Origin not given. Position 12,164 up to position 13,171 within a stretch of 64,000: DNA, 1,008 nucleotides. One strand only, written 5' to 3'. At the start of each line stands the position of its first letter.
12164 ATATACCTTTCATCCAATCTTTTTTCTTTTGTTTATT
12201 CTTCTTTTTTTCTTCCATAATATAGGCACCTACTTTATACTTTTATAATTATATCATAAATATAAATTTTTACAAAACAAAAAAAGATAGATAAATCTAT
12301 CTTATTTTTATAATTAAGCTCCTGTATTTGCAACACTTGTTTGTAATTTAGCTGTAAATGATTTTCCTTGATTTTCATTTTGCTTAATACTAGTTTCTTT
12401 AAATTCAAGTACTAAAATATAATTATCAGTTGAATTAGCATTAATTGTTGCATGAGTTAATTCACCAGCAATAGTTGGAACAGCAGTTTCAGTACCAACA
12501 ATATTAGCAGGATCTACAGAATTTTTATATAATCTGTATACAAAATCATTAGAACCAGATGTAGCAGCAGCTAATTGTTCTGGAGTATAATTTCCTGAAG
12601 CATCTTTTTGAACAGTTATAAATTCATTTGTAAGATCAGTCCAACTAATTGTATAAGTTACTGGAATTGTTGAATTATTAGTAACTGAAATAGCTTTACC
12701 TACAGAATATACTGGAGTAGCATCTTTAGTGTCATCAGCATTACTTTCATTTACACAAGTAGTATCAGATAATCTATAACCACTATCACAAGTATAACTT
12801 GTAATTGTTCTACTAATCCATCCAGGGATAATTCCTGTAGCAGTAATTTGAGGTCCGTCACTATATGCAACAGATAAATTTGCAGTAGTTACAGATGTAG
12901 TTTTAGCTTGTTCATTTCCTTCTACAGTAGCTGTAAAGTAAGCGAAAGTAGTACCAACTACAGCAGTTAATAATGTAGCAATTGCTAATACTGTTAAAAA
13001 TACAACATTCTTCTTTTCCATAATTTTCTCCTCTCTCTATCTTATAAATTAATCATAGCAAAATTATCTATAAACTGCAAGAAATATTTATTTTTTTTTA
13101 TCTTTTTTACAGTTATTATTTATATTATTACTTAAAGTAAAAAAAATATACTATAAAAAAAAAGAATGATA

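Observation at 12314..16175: Operon-like block of three secreted proteins: dockerin/SH3b putative glycosidase, cadherin-like surface protein, TasA-like protein with SipW-cognate signal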

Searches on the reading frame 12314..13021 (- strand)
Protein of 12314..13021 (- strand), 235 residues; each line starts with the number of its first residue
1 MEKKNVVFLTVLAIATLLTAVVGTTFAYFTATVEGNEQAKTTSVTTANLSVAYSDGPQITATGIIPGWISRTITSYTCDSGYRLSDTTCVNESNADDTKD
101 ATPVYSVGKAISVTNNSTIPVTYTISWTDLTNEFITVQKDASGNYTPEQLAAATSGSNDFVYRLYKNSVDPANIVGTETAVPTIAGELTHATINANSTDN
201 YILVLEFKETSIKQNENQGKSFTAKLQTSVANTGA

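Call 3: search_protein_families(library=pfam, proteins=[window:12314-13021:-], max_evalue=0.1)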
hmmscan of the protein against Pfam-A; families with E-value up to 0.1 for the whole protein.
window:12314-13021:- (235 aa): 1 family
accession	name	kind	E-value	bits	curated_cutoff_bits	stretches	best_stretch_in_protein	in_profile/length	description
PF12389.13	Peptidase_M73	-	0.0016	18.7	22.5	0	172-223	133-182/196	Camelysin metallo-endopeptidase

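Call 4: search_protein_families(library=ncbifam, proteins=[window:12314-13021:-], max_evalue=0.1)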
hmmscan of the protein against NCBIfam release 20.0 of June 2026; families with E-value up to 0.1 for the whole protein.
window:12314-13021:- (235 aa): 1 family
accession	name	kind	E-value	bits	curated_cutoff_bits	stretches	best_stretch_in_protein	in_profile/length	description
TIGR04090.1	exp_by_SipW_IV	subfamily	0.042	13.6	60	0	13-42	6-36/241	BsaA family SipW-dependent biofilm matrix protein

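Call 6: find_homologous_proteins(query=window:12314-13021:-, max_evalue=0.001)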
Query window:12314-13021:- (235 aa): 222 proteins with E <= 0.001 among 841 candidates; the best 120 are listed.
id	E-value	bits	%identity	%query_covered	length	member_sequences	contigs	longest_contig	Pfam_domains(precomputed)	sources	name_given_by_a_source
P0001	3.3e-143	492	100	100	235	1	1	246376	-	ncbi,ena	-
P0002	4.4e-85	302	68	100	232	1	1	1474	PF12389.14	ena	-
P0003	2.7e-54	202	52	98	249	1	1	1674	-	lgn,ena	-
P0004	7.4e-49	184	51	99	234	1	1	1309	-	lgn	-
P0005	2.5e-41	160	50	99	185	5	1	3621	PF12389.14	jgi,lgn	jgi:hypothetical protein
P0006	3.8e-41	159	50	99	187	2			PF12389.14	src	-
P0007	1.5e-40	157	49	99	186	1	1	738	PF12389.14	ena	-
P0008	2.1e-40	157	48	99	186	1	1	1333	PF12389.14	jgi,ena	-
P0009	1.0e-39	154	45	100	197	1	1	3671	-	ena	-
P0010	2.5e-39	153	48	99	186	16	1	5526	PF12389.14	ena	-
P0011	3.2e-39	153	48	98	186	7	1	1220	PF12389.14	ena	-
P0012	2.3e-33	134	47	98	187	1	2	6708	PF12389.14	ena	-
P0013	2.0e-32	130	42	99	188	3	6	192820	PF12389.14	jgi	jgi:hypothetical protein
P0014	2.6e-32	130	42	100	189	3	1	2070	PF12389.14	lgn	-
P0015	3.4e-31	126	43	97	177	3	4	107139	-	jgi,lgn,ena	-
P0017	1.3e-29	121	38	99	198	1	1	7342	PF12389.14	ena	-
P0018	2.2e-29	121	41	99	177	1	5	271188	PF12389.14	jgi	jgi:uncharacterized cupredoxin-like copper-binding protein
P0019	3.6e-29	120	36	96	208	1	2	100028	PF12389.14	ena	-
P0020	6.5e-29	119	37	99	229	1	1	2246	PF12389.14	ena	-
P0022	7.9e-29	119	39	96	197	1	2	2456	PF12389.14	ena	-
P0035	1.5e-25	108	35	97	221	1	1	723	PF12389.14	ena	-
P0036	2.0e-25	108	37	98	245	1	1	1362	PF12389.14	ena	-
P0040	4.0e-24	103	41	99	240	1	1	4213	PF12389.14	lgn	-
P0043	1.5e-23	102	39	93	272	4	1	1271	PF12389.14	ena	-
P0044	3.0e-23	101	37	99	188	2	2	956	PF12389.14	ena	-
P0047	3.3e-22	97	37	98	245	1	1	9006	PF12389.14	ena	-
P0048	5.5e-22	96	37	93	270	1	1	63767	PF12389.14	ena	-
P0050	1.0e-21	96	36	98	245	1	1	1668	PF12389.14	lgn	-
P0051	3.3e-21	94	35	98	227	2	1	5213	PF12389.14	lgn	-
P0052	4.0e-21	94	30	99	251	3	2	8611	PF12389.14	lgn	-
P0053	5.0e-21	93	33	98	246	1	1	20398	PF12389.14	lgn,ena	-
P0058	3.0e-20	91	33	100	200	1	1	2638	PF12389.14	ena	-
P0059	5.1e-20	90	32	100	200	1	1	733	PF12389.14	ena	-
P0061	9.0e-20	89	67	29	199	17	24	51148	PF12389.14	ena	-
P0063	1.6e-19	88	33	99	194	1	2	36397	PF12389.14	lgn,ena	-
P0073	2.6e-18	84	36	97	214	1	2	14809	PF12389.14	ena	-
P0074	2.7e-18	84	33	93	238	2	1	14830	PF12389.14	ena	-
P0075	2.7e-18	84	66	29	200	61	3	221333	PF12389.14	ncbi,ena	-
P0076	3.9e-18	84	31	98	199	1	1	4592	PF12389.14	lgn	-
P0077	4.2e-18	84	34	99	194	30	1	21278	PF12389.14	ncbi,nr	ncbi:MAG: TasA family protein [Bacilli bacterium]|nr:TasA family protein [Bacilli bacterium]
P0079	5.0e-18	83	35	94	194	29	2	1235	PF12389.14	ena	-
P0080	5.2e-18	83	31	96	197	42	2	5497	PF12389.14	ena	-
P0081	6.1e-18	83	33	99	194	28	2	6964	PF12389.14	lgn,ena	-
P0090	2.4e-17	81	31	98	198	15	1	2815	PF12389.14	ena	-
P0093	3.4e-17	81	35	96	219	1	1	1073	PF12389.14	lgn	-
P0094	3.9e-17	81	34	94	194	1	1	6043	PF12389.14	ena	-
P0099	2.1e-16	78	32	98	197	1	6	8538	PF12389.14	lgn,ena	-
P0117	1.2e-11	63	55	29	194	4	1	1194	PF12389.14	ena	-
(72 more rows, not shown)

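Call 8: find_encoding_contigs(protein=P0001, flank=10000, max_places=3)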
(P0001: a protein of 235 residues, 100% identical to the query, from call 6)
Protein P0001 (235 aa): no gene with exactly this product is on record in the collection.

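Call 11: find_encoding_contigs(protein=P0018, flank=10000, max_places=3)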
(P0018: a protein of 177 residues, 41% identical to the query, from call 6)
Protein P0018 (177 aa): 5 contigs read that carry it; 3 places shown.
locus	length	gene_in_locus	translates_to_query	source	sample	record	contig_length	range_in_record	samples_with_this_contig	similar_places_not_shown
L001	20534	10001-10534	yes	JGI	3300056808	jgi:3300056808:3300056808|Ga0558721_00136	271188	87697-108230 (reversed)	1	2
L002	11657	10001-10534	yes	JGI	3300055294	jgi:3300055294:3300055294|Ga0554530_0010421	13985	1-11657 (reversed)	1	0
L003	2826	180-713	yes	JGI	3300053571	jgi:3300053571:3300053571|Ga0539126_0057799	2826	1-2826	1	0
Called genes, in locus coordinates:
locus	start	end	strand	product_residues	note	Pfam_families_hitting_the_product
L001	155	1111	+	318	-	PF12158:DUF3592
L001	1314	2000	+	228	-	PF04237:YjbR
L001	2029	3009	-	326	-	-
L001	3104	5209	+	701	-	PF00004:AAA, PF07724:AAA_2, PF10431:ClpB_D2-small (weak)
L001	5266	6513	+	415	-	-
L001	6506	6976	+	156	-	PF14470:bPH_3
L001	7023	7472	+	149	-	PF01476:LysM, PF23446:LysM1_NFP_LYK (faint), PF23462:LysM3_NFP (faint), PF23473:LysM3_LYK4_5 (weak), PF23577:LysM_RLK (faint), PF23473:LysM3_LYK4_5 (weak), PF01476:LysM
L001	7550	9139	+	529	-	-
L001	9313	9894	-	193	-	-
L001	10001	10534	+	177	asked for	PF12389:Peptidase_M73 (faint)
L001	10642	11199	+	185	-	PF12389:Peptidase_M73 (faint)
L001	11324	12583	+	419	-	PF02274:ADI, PF19420:DDAH_eukar (faint)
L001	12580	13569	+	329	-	PF02729:OTCace_N, PF00185:OTCace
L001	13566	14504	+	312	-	PF00696:AA_kinase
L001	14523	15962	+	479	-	PF03606:DcuC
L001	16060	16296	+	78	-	-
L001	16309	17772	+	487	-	-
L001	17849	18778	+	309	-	-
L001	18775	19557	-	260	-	PF00528:BPD_transp_1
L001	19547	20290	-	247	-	PF00005:ABC_tran, PF13304:AAA_21 (weak)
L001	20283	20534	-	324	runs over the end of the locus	PF13379:NMT1_2, PF09084:NMT1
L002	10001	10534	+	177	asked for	PF12389:Peptidase_M73 (faint)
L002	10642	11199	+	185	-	PF12389:Peptidase_M73 (faint)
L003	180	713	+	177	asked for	PF12389:Peptidase_M73 (faint)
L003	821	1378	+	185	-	PF12389:Peptidase_M73 (faint)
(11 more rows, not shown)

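Call 12: find_encoding_contigs(protein=P0075, flank=10000, max_places=3)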
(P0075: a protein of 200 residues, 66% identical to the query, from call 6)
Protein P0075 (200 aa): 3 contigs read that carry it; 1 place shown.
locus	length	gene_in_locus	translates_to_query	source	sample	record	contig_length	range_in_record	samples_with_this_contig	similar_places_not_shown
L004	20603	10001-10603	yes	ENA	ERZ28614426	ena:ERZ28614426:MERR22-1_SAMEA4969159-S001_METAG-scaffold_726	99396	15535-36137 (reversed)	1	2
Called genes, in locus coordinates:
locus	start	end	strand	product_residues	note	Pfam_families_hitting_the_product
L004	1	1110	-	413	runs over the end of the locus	PF00226:DnaJ (weak)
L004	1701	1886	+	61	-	-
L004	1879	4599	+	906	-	-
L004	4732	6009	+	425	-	-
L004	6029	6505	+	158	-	PF14470:bPH_3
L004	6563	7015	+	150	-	PF01476:LysM, PF23446:LysM1_NFP_LYK (faint), PF23473:LysM3_LYK4_5 (faint), PF23577:LysM_RLK (faint), PF01476:LysM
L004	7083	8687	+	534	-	-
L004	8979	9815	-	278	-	PF01551:Peptidase_M23, PF08239:SH3_3 (weak)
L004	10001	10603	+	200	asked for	PF12389:Peptidase_M73 (faint)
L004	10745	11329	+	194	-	PF12389:Peptidase_M73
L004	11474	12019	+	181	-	-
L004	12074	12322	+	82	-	-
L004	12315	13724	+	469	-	-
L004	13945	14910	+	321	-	-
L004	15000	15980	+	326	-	PF13379:NMT1_2, PF09084:NMT1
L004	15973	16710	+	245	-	PF00005:ABC_tran, PF13304:AAA_21 (faint)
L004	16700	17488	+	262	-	PF00528:BPD_transp_1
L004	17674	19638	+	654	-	-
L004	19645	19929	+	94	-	-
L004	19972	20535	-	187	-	-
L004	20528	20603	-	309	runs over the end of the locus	-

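Call 15: find_related_loci(query=A1, collection=genome_contigs, flank=10000)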
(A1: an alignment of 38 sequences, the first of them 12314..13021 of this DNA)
Query A1 (235 aa) in genome_contigs; peptide patterns used: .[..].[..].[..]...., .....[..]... (x = any residue, [..] = any of these).
436 stretches matched a pattern; 330 encode a relative of the query (tblastn E <= 1e-3); the best 80 are kept; 79 distinct loci.
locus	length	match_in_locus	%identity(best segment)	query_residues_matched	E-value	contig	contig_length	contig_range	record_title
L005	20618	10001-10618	39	1-218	2e-32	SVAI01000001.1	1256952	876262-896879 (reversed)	MAG: Bacillota bacterium isolate SIG198 NODE_2_length_1256952_cov_122.863792, whole genome shotgun sequence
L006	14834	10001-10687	39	1-230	5e-32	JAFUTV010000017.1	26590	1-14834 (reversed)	MAG: Bacilli bacterium isolate RGIG4820 Roe_deer_Reticulum.Co__c443730, whole genome shotgun sequence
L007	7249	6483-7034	31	1-226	2e-24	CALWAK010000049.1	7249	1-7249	MAG: uncultured Bacilli bacterium isolate BRZ_GD__bin14 genome assembly, contig: BRZ_GD__NODE_12441_length_7249_cov_8.74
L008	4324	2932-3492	33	2-233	2e-23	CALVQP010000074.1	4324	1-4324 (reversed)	MAG: uncultured Bacilli bacterium isolate BRZ_GB__bin6 genome assembly, contig: BRZ_GB__NODE_26365_length_4324_cov_4.425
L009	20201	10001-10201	66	1-67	3e-23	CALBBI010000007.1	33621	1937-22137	MAG TPA_asm: uncultured Firmicutes bacterium isolate SRR1761718_bin.24_CONCOCT_v1.1_MAG genome assembly, contig: ERZ1756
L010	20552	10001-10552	33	2-227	4e-23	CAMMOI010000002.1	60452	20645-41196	MAG: uncultured Tenericutes bacterium isolate ERR4992208_bin.29_MetaWRAP_v1.1_MAG genome assembly, contig: NODE_399_leng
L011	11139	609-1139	32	2-227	2e-22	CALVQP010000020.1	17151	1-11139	MAG: uncultured Bacilli bacterium isolate BRZ_GB__bin6 genome assembly, contig: BRZ_GB__NODE_4679_length_17151_cov_4.560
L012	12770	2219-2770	30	1-226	3e-22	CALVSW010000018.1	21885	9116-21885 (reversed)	MAG: uncultured Bacilli bacterium isolate BRZ_LF__bin95 genome assembly, contig: BRZ_LF__NODE_2905_length_21885_cov_24.9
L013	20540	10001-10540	31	2-229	3e-21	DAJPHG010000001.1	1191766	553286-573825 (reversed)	MAG TPA_asm: Bacilli bacterium isolate VEG01_HIC_0010 tig00004983, whole genome shotgun sequence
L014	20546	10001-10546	33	1-234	1e-20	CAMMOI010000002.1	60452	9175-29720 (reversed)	MAG: uncultured Tenericutes bacterium isolate ERR4992208_bin.29_MetaWRAP_v1.1_MAG genome assembly, contig: NODE_399_leng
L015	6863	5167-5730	30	1-231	2e-20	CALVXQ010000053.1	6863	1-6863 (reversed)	MAG: uncultured Bacilli bacterium isolate BRZ_LM__bin26 genome assembly, contig: BRZ_LM__NODE_15394_length_6863_cov_7.69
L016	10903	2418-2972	32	1-227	3e-20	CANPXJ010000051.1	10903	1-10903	MAG: uncultured Bacilli bacterium isolate Lapin-003-2__bin5 genome assembly, contig: Lapin-003-2__NODE_5353_length_10903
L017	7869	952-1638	30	1-230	1e-19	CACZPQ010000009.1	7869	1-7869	MAG: uncultured Erysipelotrichaceae bacterium isolate RUG12834 genome assembly, contig: RUG12834_asm_9, whole genome sho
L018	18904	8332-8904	32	1-227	4e-19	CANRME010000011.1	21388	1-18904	MAG: uncultured Bacilli bacterium isolate Lapin-030__bin6 genome assembly, contig: Lapin-030__NODE_3445_length_21388_cov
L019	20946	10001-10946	64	1-67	9e-23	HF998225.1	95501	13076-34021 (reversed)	Coprobacillus sp. CAG:605 genomic scaffold, scf72, whole genome shotgun sequence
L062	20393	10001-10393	37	1-138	2e-12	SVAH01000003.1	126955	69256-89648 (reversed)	MAG: Bacillota bacterium isolate SIG197 NODE_286_length_126955_cov_11.712953, whole genome shotgun sequence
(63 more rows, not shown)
